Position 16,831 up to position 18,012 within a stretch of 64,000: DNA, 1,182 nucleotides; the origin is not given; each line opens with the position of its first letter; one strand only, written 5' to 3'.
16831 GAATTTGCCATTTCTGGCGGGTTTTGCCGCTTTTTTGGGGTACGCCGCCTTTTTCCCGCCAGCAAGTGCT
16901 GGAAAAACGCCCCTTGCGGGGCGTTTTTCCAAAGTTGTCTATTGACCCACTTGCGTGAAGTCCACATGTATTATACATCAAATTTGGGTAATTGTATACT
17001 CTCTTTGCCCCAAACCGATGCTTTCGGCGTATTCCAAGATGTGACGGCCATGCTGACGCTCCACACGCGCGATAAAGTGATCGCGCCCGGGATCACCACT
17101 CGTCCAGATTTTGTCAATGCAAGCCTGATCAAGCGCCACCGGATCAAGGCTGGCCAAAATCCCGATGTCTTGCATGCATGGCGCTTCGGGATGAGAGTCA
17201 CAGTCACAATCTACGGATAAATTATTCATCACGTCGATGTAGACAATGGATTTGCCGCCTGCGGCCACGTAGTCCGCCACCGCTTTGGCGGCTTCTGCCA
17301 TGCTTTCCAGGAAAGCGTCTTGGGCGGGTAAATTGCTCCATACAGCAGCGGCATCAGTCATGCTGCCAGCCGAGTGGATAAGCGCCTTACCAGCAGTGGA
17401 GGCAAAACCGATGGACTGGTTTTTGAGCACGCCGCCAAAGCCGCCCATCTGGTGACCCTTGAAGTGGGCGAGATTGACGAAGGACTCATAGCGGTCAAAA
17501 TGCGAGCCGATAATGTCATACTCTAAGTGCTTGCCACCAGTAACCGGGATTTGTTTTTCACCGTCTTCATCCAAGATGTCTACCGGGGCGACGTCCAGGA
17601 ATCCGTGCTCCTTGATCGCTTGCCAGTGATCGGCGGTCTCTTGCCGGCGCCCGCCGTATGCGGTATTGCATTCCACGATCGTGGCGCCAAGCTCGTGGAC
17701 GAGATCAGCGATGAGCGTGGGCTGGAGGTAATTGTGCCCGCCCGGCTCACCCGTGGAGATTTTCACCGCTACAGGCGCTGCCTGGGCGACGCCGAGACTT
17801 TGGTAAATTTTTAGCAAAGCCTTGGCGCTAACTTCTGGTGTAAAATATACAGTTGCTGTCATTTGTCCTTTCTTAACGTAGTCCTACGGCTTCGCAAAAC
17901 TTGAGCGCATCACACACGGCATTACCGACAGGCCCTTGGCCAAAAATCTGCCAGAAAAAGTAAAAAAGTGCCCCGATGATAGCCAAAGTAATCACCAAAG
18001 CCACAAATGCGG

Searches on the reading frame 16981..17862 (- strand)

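Call 78: search_protein_families(library=pfam, proteins=[window:16981-17862:-], max_evalue=0.00001)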
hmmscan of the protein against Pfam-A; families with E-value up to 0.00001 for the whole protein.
window:16981-17862:- (294 aa): 1 family
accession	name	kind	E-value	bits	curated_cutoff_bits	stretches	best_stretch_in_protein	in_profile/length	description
PF04015.17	DUF362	-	2.4e-44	152.2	24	1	31-250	1-200/200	Domain of unknown function (DUF362)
